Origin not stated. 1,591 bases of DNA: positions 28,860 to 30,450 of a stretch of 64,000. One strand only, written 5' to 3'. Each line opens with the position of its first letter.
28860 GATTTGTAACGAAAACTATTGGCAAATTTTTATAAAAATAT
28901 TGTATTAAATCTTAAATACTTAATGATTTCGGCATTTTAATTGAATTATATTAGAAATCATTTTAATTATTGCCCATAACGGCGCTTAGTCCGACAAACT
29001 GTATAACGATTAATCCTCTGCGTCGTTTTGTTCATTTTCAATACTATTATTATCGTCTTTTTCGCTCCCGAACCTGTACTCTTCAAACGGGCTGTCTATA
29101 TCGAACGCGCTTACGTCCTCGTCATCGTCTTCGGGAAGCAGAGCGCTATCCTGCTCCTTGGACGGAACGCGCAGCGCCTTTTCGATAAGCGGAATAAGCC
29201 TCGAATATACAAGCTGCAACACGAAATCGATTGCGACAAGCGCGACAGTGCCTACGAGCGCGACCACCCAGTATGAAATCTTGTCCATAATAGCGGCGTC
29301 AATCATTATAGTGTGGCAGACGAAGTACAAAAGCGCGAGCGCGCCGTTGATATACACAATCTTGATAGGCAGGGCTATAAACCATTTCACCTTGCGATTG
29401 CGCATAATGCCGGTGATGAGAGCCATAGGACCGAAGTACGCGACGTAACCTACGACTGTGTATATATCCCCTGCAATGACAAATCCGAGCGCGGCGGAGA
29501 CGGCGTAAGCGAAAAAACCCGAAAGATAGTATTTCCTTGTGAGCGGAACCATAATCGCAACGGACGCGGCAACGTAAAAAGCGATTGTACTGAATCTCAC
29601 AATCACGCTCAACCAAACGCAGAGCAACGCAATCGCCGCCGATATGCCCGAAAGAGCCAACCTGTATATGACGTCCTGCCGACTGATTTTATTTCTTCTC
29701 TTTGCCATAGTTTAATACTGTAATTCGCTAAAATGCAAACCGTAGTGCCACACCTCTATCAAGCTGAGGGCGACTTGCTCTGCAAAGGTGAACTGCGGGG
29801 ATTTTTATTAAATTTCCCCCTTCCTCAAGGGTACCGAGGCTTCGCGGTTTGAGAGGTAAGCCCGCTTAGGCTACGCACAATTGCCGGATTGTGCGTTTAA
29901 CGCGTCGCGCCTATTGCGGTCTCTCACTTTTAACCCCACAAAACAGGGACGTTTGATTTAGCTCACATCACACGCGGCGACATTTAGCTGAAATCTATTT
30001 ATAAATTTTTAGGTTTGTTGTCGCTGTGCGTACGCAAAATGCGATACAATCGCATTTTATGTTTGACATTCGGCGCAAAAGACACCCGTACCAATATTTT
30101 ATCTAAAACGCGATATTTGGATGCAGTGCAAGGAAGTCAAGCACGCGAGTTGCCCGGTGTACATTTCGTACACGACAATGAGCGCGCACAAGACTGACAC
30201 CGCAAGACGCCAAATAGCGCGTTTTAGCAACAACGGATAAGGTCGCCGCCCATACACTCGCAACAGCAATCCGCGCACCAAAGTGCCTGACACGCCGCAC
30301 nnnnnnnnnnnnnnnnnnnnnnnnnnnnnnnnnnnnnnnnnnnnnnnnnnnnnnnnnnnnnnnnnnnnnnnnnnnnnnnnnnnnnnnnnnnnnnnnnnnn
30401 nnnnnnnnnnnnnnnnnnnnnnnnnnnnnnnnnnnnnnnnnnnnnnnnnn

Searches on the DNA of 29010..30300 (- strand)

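Call 4: search_rna_families(source=window, start=29600, end=30300, threshold=evalue, max_evalue=10, show_alignments=4)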
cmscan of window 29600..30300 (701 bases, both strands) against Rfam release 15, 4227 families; matches with E-value up to 10: 3.
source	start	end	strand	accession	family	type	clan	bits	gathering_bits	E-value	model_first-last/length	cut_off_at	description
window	30031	30062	-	RF00823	lsy-6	Gene; miRNA;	-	16.4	60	1.9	1-74/74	no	lsy-6 microRNA precursor family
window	29971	30030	+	RF04244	MIR169_6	Gene; miRNA;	CL00098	14.7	54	6.5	22-78/99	no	MIR169_6 microRNA precursor family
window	30047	30070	+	RF03012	Mu-gpT-DE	Gene; sRNA;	-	12.2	49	8.8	7-30/53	no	Mu-gpT-DE RNA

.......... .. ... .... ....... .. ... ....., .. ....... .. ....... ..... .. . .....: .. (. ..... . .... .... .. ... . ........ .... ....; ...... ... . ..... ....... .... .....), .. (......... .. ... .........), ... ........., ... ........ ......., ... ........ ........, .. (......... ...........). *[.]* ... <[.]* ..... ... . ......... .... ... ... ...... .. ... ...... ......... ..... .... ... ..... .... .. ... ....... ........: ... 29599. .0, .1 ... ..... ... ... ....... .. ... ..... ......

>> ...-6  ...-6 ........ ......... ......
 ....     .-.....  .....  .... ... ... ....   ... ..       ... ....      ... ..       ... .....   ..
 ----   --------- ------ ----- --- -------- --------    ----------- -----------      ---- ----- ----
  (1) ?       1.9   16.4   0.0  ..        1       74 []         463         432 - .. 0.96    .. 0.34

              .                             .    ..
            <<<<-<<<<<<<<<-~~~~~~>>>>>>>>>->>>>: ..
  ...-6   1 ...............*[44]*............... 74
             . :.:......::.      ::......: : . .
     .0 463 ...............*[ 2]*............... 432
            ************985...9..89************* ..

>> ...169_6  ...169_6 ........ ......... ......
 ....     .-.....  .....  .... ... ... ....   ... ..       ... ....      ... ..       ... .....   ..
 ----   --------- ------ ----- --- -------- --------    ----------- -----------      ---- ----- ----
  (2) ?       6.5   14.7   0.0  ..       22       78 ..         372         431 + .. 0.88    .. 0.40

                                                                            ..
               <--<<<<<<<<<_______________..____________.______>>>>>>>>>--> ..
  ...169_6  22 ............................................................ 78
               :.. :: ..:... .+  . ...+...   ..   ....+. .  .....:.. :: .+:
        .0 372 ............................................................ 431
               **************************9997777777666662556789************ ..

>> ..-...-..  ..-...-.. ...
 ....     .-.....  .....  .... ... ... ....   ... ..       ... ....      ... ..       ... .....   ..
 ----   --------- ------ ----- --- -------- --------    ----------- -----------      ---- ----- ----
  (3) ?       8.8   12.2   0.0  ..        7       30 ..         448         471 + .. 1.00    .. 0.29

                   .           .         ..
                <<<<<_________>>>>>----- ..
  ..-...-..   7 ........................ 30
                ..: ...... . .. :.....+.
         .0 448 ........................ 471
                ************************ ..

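Call 26: search_rna_families(sources=[L012, L019, L030, L051, L027, L003, L008, L036, L010, L011, L025, L020, L002, L026, L016], threshold=gathering)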
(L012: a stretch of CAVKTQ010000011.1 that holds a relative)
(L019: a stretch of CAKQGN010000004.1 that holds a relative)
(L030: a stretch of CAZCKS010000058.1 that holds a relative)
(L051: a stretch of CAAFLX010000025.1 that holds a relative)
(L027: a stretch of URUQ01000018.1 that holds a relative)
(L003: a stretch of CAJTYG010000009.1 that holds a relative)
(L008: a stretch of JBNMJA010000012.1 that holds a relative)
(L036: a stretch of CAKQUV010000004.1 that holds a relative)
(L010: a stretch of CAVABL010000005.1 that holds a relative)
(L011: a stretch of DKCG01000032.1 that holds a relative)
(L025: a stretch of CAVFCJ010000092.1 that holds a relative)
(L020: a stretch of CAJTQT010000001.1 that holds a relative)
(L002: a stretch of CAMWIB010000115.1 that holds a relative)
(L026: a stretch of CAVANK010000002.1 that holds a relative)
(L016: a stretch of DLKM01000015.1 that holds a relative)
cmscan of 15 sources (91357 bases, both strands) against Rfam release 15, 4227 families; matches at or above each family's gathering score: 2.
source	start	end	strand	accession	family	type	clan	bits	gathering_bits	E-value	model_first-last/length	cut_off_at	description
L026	2903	2982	-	RF01706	Gut-1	Gene; sRNA;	-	56.2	50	2.7e-08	1-77/77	no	Gut-1 RNA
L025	4005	4056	-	RF00005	tRNA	Gene; tRNA;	CL00001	39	29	0.00015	21-71/71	5'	tRNA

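Call 42: build_rna_model(alignment_id=A2)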
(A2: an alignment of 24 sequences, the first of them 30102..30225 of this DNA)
Model R1 built from alignment A2 (24 sequences, 135 columns); structure: RNAalifold consensus.
model positions 125; base pairs 32; branch points 0; effective number of sequences 2.86; information 0.59 bits per position. Calibrated on 0.2 Mb of random sequence (short: E-values are rough).
structure used (alignment columns):
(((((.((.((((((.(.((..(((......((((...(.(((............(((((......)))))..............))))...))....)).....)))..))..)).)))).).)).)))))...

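Call 44: search_with_rna_model(model_id=R1, sources=[window, L001, L002, L003, L004, L005, L006, L007, L008, L009, L010, L011, L012, L013, L014, L015, L016, L017, L018, L019, L020, L021, L022, L023, L024, L025, L026, L027, L028, L029, L030, L031, L032, L033, L034, L035, L036, L037, L038, L039, L040, L041, L042, L043, L044, L045, L046, L047, L048, L049, L050, L051, L052, L053, L054, L055, L056, L057, L058, L059, L060, L061, L062, L063, L064, L065, L066, L067, L068, L069, L070, L071, L072, L073, L074, L075, L076, L077, L078, L079, L080, L081, L082, L083, L084, L085, L086, L087, L088, L089, L090, L091, L092, L093, L094], max_evalue=0.01, make_alignment=true)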
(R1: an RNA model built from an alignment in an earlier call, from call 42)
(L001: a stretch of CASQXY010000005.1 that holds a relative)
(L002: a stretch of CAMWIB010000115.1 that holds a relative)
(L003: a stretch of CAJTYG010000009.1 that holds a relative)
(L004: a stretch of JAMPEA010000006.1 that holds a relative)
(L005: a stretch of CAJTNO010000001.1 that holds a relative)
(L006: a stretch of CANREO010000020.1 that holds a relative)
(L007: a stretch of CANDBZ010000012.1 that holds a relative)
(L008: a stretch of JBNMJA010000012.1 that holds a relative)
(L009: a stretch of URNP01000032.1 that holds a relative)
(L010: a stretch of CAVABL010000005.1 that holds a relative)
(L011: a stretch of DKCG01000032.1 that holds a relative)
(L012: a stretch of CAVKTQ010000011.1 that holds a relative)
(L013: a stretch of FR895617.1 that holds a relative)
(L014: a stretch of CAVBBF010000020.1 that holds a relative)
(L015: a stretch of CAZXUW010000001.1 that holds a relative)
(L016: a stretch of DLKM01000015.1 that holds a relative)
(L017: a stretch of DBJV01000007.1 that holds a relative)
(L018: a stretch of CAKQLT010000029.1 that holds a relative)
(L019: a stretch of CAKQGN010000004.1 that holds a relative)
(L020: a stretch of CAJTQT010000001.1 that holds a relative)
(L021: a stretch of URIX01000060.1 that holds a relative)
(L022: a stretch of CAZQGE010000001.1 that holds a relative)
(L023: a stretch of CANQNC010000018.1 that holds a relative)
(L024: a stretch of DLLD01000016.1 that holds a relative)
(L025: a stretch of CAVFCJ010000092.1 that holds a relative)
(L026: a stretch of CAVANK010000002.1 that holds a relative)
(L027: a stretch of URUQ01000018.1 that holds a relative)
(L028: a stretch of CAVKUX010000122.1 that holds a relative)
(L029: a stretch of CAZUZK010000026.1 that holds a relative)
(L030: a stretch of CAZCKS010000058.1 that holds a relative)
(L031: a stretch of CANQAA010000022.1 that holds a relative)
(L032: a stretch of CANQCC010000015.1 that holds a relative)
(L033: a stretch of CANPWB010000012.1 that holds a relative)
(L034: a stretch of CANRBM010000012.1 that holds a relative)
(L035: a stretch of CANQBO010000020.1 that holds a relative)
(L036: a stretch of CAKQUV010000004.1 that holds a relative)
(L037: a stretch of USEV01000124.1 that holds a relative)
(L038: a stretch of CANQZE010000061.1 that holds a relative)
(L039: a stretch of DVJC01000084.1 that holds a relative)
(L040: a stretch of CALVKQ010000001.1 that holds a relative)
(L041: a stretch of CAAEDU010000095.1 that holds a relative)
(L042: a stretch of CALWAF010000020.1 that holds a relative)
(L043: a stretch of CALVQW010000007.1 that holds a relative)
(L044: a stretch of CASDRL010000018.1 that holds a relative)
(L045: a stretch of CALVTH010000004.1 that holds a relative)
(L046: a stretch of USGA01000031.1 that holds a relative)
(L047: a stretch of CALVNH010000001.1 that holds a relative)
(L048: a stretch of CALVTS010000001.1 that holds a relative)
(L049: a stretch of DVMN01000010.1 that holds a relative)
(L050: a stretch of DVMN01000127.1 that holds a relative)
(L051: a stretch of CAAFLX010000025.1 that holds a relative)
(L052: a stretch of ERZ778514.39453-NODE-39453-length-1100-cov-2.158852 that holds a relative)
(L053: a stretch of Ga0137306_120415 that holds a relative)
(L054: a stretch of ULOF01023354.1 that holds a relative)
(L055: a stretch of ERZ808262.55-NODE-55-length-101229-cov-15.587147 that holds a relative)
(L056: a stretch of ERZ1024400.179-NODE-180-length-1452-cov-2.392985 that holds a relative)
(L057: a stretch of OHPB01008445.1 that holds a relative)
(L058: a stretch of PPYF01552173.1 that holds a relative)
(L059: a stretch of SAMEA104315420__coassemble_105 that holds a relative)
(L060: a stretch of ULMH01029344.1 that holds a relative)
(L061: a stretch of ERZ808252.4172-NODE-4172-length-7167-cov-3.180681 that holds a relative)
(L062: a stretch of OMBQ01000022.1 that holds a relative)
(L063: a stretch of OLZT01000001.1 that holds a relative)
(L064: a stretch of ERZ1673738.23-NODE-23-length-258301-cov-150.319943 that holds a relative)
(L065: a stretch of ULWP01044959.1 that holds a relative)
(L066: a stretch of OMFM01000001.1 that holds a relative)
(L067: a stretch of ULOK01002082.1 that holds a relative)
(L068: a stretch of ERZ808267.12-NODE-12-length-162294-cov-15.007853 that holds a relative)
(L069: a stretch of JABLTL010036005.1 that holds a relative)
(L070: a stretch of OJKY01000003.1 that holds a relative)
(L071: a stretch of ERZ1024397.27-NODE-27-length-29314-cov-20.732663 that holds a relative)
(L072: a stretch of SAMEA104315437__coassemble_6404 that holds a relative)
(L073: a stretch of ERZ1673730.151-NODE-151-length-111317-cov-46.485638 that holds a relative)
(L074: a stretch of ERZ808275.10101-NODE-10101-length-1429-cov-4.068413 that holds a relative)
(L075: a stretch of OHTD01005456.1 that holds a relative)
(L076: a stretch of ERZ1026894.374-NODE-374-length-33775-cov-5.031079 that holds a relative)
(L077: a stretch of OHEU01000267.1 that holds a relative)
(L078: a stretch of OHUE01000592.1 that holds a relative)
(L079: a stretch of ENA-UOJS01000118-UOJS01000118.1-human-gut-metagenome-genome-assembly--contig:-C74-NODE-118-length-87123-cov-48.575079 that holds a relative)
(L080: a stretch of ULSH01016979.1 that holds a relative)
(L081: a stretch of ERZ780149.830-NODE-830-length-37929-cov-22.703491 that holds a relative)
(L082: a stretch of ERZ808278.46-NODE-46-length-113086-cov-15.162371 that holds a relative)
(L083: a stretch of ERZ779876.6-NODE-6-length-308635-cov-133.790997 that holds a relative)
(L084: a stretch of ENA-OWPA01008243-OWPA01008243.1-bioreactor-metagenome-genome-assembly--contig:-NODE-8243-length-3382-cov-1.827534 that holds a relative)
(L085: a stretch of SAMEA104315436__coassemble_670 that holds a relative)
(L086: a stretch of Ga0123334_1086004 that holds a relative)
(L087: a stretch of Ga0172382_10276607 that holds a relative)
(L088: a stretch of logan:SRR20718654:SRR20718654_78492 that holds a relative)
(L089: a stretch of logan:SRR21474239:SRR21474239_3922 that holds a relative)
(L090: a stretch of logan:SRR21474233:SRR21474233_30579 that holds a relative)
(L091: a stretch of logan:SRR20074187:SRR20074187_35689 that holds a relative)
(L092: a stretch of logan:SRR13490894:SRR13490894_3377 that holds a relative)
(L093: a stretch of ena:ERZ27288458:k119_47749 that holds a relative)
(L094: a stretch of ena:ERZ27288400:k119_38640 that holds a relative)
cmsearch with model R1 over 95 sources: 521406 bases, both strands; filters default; matches with E-value up to 0.01: 91.
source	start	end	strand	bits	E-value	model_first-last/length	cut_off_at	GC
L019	2211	2335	+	130.6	6.4e-28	1-125/125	no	0.46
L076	1770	1894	+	129.7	1.1e-27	1-125/125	no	0.46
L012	2024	2148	+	128.7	1.8e-27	1-125/125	no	0.37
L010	2820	2944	+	127.4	3.7e-27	1-125/125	no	0.38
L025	2525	2649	+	126.4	6.4e-27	1-125/125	no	0.38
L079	2256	2380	+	126.1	7.5e-27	1-125/125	no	0.38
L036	2565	2689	+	124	2.4e-26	1-125/125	no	0.39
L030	2476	2600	+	122.3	6.1e-26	1-125/125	no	0.45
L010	2562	2687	+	120.3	1.9e-25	1-125/125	no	0.39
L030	2348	2472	+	118.3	5.4e-25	1-125/125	no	0.38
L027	2354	2478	+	118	6.7e-25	1-125/125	no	0.47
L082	1924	2048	+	117.6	8.3e-25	1-125/125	no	0.46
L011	2524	2647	+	117.2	9.9e-25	1-125/125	no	0.41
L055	1808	1931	+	117.2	9.9e-25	1-125/125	no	0.41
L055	2024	2147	+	117.2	9.9e-25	1-125/125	no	0.41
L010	2433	2558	+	116.3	1.6e-24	1-125/125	no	0.45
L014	2754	2878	+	115.4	2.7e-24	1-125/125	no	0.34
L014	2627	2750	+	115.2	3e-24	1-125/125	no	0.41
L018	2753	2877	+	115.1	3.2e-24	1-125/125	no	0.42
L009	2594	2717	+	112.9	1.1e-23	1-125/125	no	0.41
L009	2742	2865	+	112.9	1.1e-23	1-125/125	no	0.41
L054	2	125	+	112.9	1.1e-23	1-125/125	no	0.41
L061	2088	2213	+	112.3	1.5e-23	1-125/125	no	0.47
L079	2129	2252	+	111.8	1.9e-23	1-125/125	no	0.42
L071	1976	2098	+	109.4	7.5e-23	1-125/125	no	0.47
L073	2075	2200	+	108.5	1.2e-22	1-125/125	no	0.46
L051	2343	2468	+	107.3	2.4e-22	1-125/125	no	0.48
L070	2096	2218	+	107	2.7e-22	1-125/125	no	0.45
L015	2805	2930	+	106.2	4.2e-22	1-125/125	no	0.43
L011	2393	2520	+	103.2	2.1e-21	1-125/125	no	0.48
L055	1677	1804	+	103.2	2.1e-21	1-125/125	no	0.48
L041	3607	3730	+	103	2.4e-21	1-125/125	no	0.57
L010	2691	2816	+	95.8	1.3e-19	1-125/125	no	0.43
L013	2695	2820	+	86.3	2.3e-17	1-125/125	no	0.43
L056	279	404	+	86.3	2.3e-17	1-125/125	no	0.43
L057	337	462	+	86.3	2.3e-17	1-125/125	no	0.43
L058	2195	2320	+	86.3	2.3e-17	1-125/125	no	0.43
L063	2188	2313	+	86.3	2.3e-17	1-125/125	no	0.43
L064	2188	2313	+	86.3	2.3e-17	1-125/125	no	0.43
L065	2195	2320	+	86.3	2.3e-17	1-125/125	no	0.43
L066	2188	2313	+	86.3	2.3e-17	1-125/125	no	0.43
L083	2195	2320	+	80.6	5.5e-16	1-125/125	no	0.44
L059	2195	2320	+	80.3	6.4e-16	1-125/125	no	0.42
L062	2195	2320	+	80.3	6.4e-16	1-125/125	no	0.42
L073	2330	2450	+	80.2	6.5e-16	1-125/125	no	0.48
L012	2152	2274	+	80.2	6.7e-16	1-125/125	no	0.5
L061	2346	2474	+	76.6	4.8e-15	1-125/125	no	0.46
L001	2840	2964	+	76.2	6e-15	1-125/125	no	0.42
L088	9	133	+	76.2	6e-15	1-125/125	no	0.42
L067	2198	2321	+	75.2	1e-14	1-125/125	no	0.43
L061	2222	2344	+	62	1.4e-11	1-125/125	no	0.46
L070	2226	2350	+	57.3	1.9e-10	1-125/125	no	0.5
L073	2201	2323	+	56.1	3.7e-10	1-125/125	no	0.45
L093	990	1118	+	46.6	6.7e-08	1-125/125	no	0.4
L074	1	62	+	43.3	4.1e-07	64-125/125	5'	0.42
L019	2209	2333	-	40.3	2.1e-06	1-125/125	no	0.46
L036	2563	2687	-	38.3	6.5e-06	1-125/125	no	0.39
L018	2751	2875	-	37.8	8.7e-06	1-125/125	no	0.42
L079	2254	2378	-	37.2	1.2e-05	1-125/125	no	0.37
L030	2474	2598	-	37.2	1.2e-05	1-125/125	no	0.45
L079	2127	2250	-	35.4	3.3e-05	1-125/125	no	0.43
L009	2887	3004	+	33.9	7.2e-05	1-125/125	no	0.39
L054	147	264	+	33.9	7.2e-05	1-125/125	no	0.39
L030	2346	2470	-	33.9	7.2e-05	1-125/125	no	0.38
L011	2522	2645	-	33.1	0.00011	1-125/125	no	0.41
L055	1806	1929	-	33.1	0.00011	1-125/125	no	0.41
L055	2022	2145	-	33.1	0.00011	1-125/125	no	0.41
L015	2803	2928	-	32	0.00021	1-125/125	no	0.43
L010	2431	2556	-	30.8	0.0004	1-125/125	no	0.46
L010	2818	2942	-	30.2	0.00055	1-125/125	no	0.39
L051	2341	2466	-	30.1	0.00057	1-125/125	no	0.48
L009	2592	2715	-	29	0.0011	1-125/125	no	0.42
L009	2740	2863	-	28.7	0.0013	1-125/125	no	0.41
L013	2693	2818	-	26.9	0.0035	1-125/125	no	0.43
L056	277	402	-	26.9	0.0035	1-125/125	no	0.43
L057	335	460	-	26.9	0.0035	1-125/125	no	0.43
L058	2193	2318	-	26.9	0.0035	1-125/125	no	0.43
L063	2186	2311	-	26.9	0.0035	1-125/125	no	0.43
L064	2186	2311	-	26.9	0.0035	1-125/125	no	0.43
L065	2193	2318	-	26.9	0.0035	1-125/125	no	0.43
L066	2186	2311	-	26.9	0.0035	1-125/125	no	0.43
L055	1935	2020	+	26.5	0.0042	1-125/125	no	0.45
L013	2821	2936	+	25.3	0.008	1-125/125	no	0.4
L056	405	520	+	25.3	0.008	1-125/125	no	0.4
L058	2321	2436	+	25.3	0.008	1-125/125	no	0.4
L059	2321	2436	+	25.3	0.008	1-125/125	no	0.4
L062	2321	2436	+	25.3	0.008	1-125/125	no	0.4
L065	2321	2436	+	25.3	0.008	1-125/125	no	0.4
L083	2321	2436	+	25.3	0.008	1-125/125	no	0.4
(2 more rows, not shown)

Alignment A3: 91 matches aligned to the model, 166 columns, each read 5' to 3' on its own strand. Consensus structure (alignment columns), stored with it:
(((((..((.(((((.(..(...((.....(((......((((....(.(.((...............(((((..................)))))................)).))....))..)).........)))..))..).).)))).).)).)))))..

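Call 46: search_with_rna_model(model_id=R1, sources=[window, L001, L009, L010, L011, L012, L013, L014, L015, L018, L019, L025, L027, L030, L036, L041, L051, L055, L061, L067, L070, L071, L073, L076, L079, L082, L083, L059, L093], max_evalue=1e-7, make_alignment=true)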
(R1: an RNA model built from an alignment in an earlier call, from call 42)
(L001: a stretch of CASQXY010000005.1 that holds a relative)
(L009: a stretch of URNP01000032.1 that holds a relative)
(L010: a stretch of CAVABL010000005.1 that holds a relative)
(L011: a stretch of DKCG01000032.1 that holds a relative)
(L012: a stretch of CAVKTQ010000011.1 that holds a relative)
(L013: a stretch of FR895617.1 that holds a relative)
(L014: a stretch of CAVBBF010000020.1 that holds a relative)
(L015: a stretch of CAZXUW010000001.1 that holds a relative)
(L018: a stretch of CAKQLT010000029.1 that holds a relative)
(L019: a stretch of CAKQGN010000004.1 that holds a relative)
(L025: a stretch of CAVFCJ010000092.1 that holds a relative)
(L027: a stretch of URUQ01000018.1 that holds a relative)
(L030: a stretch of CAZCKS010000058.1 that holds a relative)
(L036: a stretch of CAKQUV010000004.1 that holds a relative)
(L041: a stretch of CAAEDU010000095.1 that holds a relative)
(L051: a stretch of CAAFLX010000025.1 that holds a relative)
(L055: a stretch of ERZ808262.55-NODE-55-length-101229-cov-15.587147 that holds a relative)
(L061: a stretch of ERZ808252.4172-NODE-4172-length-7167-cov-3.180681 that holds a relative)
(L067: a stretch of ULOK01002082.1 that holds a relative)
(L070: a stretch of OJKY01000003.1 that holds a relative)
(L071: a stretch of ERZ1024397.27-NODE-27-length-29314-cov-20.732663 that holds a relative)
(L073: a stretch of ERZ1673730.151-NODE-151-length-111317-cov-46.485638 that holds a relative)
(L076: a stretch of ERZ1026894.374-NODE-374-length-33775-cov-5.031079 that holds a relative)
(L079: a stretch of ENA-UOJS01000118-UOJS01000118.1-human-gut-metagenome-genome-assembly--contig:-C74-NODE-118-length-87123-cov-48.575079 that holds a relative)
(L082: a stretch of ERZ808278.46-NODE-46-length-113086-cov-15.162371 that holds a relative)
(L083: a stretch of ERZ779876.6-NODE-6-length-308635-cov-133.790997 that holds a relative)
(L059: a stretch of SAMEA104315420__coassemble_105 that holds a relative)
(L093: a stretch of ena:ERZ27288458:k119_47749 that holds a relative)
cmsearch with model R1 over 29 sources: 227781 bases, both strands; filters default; matches with E-value up to 1e-7: 45.
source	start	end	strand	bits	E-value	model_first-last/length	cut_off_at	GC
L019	2211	2335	+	130.6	2.8e-28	1-125/125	no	0.46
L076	1770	1894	+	129.7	4.6e-28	1-125/125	no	0.46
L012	2024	2148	+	128.7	7.9e-28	1-125/125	no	0.37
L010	2820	2944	+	127.4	1.6e-27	1-125/125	no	0.38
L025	2525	2649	+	126.4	2.8e-27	1-125/125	no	0.38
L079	2256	2380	+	126.1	3.3e-27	1-125/125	no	0.38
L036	2565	2689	+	124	1e-26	1-125/125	no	0.39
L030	2476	2600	+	122.3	2.6e-26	1-125/125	no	0.45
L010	2562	2687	+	120.3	8.2e-26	1-125/125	no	0.39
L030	2348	2472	+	118.3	2.4e-25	1-125/125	no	0.38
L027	2354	2478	+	118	2.9e-25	1-125/125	no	0.47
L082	1924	2048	+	117.6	3.6e-25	1-125/125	no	0.46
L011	2524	2647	+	117.2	4.3e-25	1-125/125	no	0.41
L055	1808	1931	+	117.2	4.3e-25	1-125/125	no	0.41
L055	2024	2147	+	117.2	4.3e-25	1-125/125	no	0.41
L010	2433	2558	+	116.3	7.1e-25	1-125/125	no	0.45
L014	2754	2878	+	115.4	1.2e-24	1-125/125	no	0.34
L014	2627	2750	+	115.2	1.3e-24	1-125/125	no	0.41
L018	2753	2877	+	115.1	1.4e-24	1-125/125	no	0.42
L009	2594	2717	+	112.9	4.8e-24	1-125/125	no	0.41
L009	2742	2865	+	112.9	4.8e-24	1-125/125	no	0.41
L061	2088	2213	+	112.3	6.5e-24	1-125/125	no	0.47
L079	2129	2252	+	111.8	8.4e-24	1-125/125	no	0.42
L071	1976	2098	+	109.4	3.3e-23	1-125/125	no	0.47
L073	2075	2200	+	108.5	5.1e-23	1-125/125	no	0.46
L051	2343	2468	+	107.3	1e-22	1-125/125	no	0.48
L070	2096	2218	+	107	1.2e-22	1-125/125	no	0.45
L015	2805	2930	+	106.2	1.8e-22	1-125/125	no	0.43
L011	2393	2520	+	103.2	9.4e-22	1-125/125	no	0.48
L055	1677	1804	+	103.2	9.4e-22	1-125/125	no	0.48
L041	3607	3730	+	103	1.1e-21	1-125/125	no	0.57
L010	2691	2816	+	95.8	5.5e-20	1-125/125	no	0.43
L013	2695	2820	+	86.3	1e-17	1-125/125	no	0.43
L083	2195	2320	+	80.6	2.4e-16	1-125/125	no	0.44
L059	2195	2320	+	80.3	2.8e-16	1-125/125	no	0.42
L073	2330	2450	+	80.2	2.8e-16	1-125/125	no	0.48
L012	2152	2274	+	80.2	2.9e-16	1-125/125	no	0.5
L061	2346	2474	+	76.6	2.1e-15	1-125/125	no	0.46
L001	2840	2964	+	76.2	2.6e-15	1-125/125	no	0.42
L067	2198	2321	+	75.2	4.6e-15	1-125/125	no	0.43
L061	2222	2344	+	62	6.3e-12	1-125/125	no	0.46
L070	2226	2350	+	57.3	8.2e-11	1-125/125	no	0.5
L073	2201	2323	+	56.1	1.6e-10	1-125/125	no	0.45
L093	990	1118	+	46.6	2.9e-08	1-125/125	no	0.4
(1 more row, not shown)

Alignment A4: 45 matches aligned to the model, 142 columns, each read 5' to 3' on its own strand. Consensus structure (alignment columns), stored with it:
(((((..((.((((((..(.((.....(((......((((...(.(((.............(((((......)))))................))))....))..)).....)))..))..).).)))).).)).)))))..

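Call 55: search_rna_families(source=L051, start=2540, end=3010, threshold=evalue, max_evalue=10)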
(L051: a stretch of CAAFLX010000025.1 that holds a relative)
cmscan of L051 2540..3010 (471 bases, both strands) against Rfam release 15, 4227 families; matches with E-value up to 10: 1.
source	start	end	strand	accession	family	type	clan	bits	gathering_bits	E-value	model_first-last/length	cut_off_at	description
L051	2845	2864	-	RF02977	THF-II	Cis-reg;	-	14.4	41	4.6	12-31/39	no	THF-II riboswitch (folE RNA)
